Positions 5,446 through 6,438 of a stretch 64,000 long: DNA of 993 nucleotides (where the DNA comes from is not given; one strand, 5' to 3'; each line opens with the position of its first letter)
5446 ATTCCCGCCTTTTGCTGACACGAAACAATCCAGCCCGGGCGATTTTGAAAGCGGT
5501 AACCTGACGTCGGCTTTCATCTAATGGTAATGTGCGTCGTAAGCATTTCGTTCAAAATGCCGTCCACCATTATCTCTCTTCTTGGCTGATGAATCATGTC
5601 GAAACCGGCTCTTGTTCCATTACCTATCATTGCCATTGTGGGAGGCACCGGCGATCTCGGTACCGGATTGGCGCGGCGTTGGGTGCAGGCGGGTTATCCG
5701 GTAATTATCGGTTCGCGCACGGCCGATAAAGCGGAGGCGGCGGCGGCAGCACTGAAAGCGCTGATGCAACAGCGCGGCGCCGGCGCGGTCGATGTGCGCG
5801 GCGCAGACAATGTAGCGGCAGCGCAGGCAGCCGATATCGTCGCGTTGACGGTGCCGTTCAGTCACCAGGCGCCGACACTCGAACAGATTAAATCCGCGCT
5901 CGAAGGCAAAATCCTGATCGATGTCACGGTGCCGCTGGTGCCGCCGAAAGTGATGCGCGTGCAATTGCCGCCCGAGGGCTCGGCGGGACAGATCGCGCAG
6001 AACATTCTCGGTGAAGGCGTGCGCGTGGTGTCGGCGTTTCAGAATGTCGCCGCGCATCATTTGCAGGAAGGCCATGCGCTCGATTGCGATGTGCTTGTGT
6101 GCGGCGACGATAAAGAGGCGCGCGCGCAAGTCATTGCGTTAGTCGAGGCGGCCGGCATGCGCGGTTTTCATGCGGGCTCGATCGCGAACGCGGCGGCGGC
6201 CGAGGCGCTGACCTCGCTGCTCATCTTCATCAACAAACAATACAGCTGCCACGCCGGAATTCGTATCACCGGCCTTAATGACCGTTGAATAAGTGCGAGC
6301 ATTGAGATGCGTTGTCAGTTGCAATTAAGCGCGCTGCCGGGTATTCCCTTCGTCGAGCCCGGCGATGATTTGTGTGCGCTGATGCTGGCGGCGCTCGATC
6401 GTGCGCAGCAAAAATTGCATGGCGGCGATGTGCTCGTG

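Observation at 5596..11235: Compact F420 biosynthesis cluster in a gammaproteobacterial-type backbone, with unresolved side-chain chemistry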

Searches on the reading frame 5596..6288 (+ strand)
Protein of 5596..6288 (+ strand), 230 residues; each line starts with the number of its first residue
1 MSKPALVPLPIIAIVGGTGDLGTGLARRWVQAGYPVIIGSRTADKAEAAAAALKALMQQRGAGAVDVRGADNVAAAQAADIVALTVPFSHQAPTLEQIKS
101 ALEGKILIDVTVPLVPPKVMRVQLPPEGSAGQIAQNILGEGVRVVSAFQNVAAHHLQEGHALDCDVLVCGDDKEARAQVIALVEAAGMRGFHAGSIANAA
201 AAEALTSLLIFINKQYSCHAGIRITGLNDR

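Call 3: search_protein_families(library=ncbifam, proteins=[window:5596-6288:+])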
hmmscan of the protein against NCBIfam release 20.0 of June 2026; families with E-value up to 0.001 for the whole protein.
window:5596-6288:+ (230 aa): 14 families
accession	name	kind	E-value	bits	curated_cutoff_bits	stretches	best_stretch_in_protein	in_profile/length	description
TIGR01915.1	npdG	equivalog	1.6e-63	214.6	149.8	1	12-224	3-220/220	NADPH-dependent F420 reductase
NF006408.0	PRK08655.1-2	equivalog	9.6e-09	34.5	422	1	11-124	8-112/441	prephenate dehydrogenase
NF006409.0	PRK08655.1-3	equivalog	1.7e-08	34.4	310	1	12-125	3-106/290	prephenate dehydrogenase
NF005811.0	PRK07677.1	equivalog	1e-06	28.5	318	1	11-75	5-69/254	2,4-dienoyl-CoA reductase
NF006410.0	PRK08655.1-4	equivalog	2.8e-06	26.4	498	1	11-120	6-106/446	prephenate dehydrogenase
NF005752.0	PRK07576.1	subfamily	3.7e-06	26.4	321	1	12-78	12-78/271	SDR family oxidoreductase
NF005449.0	PRK07041.1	equivalog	1e-05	25.5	257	1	12-77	10-74/240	SDR family oxidoreductase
NF004528.0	PRK05875.1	equivalog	3.8e-05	23.2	334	1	14-85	15-83/280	SDR family oxidoreductase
NF005594.0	PRK07326.1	equivalog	0.00011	21.8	271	1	13-76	10-72/237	SDR family oxidoreductase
NF006407.0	PRK08655.1-1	equivalog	0.00022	20.2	834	1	11-112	2-93/439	prephenate dehydrogenase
NF004202.0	PRK05653.2-2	equivalog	0.00027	20.6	333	1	13-76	11-74/259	3-oxoacyl-ACP reductase FabG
NF005559.1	PRK07231.1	subfamily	0.00041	19.9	215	1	13-77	7-71/249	glucose 1-dehydrogenase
NF005489.0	PRK07102.1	equivalog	0.00044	19.9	267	1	12-71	4-59/243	SDR family oxidoreductase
NF006411.0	PRK08655.1-5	equivalog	0.00064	18.6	464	0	12-121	5-103/443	prephenate dehydrogenase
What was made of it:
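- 5596..6288 (+): npdG/fno, the NADPH-dependent F420 reductase that recharges the cofactor. TIGR01915 214.6 bits vs cut-off 149.8 (call 3).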

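Call 4: search_protein_families(library=pfam, proteins=[window:5596-6288:+])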
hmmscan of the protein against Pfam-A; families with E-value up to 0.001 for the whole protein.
window:5596-6288:+ (230 aa): 4 families
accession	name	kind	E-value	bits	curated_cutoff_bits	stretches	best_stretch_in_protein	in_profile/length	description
PF03807.23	F420_oxidored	-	2.9e-19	69.9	21.6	1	12-113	2-94/94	NADP oxidoreductase coenzyme F420-dependent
PF03446.21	NAD_binding_2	-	1.6e-05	25.4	21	1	17-111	6-93/161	NAD binding domain of 6-phosphogluconate dehydrogenase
PF00106.31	adh_short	-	1.6e-05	24.9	26.6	1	11-76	2-67/195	short chain dehydrogenase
PF02153.23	PDH_N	-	0.0007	19.6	26.5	0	61-111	29-79/154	Prephenate dehydrogenase, nucleotide-binding domain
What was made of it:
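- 5596..6288 (+): PF03807 (call 4).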

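Call 47: search_solved_structures(query=window:5596-6288:+, max_evalue=0.001, show_alignments=0)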
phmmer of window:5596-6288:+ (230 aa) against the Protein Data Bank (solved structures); distinct sequences matched with E-value up to 0.001: 13.
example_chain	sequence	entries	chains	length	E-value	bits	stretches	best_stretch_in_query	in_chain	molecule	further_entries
5n2i_A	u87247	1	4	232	3.8e-42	147.4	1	12-226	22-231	Reduced coenzyme F420:NADP oxidoreductase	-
1jax_A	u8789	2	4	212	3.8e-31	111.5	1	12-213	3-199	conserved hypothetical protein | Coenzyme F420H2:NADP+ Oxidoreductase (FNO)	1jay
2yjz_A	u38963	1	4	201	2.7e-14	56.4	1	14-200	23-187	METALLOREDUCTASE STEAP4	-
6hcy_C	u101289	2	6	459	7.2e-13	51.8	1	15-203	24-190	Metalloreductase STEAP4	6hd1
2vns_A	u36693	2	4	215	6.5e-10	42.1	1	10-207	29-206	METALLOREDUCTASE STEAP3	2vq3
9pgw_A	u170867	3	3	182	1.1e-08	38.1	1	15-205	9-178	Metalloreductase STEAP2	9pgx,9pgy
2raf_A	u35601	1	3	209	1.4e-07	34.5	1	75-207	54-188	Putative Dinucleotide-Binding Oxidoreductase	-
7tai_B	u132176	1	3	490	1e-06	31.7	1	15-206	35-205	Metalloreductase STEAP2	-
4huj_A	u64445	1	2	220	7.8e-06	28.8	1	13-205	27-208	Uncharacterized protein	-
8a3x_A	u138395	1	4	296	9.1e-06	28.6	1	11-83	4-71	NAD_binding_2 domain-containing protein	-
8a5z_A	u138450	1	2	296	9.2e-06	28.6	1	11-83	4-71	NAD_binding_2 domain-containing protein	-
3dtt_A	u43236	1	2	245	8.8e-05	25.4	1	13-208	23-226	NADP oxidoreductase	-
3imf_A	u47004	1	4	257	0.00067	22.5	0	11-74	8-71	Short chain dehydrogenase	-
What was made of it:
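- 5596..6288 (+): Best solved relative is 5n2i, an F420:NADP oxidoreductase (call 47).
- On Fno/NpdG F420:NADPH oxidoreductase: 5n2i 147 bits and 1jax 111 bits (call 47).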
